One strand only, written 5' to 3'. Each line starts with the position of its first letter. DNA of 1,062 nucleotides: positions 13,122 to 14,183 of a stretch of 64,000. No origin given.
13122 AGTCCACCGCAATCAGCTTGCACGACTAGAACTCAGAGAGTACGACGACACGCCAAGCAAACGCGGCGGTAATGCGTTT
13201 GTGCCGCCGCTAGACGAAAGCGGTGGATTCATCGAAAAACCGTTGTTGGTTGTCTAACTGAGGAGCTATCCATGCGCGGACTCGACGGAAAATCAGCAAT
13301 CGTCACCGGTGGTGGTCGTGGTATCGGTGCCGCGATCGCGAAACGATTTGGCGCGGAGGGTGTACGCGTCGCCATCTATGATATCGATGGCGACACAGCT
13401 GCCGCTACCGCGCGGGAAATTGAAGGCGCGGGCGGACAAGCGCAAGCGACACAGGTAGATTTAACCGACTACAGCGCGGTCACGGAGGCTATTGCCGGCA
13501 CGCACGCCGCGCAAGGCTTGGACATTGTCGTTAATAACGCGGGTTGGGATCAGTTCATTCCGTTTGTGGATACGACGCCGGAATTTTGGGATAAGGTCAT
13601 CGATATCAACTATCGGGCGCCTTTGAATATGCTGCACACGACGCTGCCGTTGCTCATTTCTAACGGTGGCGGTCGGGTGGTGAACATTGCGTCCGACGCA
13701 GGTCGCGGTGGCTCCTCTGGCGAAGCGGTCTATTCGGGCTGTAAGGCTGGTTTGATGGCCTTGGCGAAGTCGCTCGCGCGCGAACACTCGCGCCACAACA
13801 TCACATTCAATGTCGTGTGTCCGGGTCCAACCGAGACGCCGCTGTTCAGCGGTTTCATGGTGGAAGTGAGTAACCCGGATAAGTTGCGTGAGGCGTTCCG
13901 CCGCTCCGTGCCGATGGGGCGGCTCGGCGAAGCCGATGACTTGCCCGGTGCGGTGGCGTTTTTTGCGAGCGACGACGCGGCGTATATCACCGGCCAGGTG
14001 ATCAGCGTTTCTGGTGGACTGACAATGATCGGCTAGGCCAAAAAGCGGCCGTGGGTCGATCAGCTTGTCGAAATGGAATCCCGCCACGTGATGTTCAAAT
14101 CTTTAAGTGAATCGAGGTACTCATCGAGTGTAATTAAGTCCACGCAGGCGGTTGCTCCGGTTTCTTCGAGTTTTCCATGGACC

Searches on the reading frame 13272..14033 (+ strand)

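Call 9: search_protein_families(library=pfam, proteins=[window:13272-14033:+], max_evalue=0.01)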
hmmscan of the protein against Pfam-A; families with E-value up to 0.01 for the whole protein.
window:13272-14033:+ (254 aa): 5 families
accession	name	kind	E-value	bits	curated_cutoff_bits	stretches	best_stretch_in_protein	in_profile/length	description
PF13561.12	adh_short_C2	-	1.9e-57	195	27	1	16-251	6-236/236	Enoyl-(Acyl carrier protein) reductase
PF00106.31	adh_short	-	1.9e-51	174.7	26.6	1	7-192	1-187/195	short chain dehydrogenase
PF08659.16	KR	-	6.6e-09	36.4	22.6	1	10-171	4-166/180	KR domain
PF01370.27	Epimerase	-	2.2e-05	24.4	20.9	1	10-143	2-117/240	NAD dependent epimerase/dehydratase family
PF03435.24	Sacchrp_dh_NADP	-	0.0064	17.3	25.1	0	17-90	8-76/129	Saccharopine dehydrogenase NADP binding domain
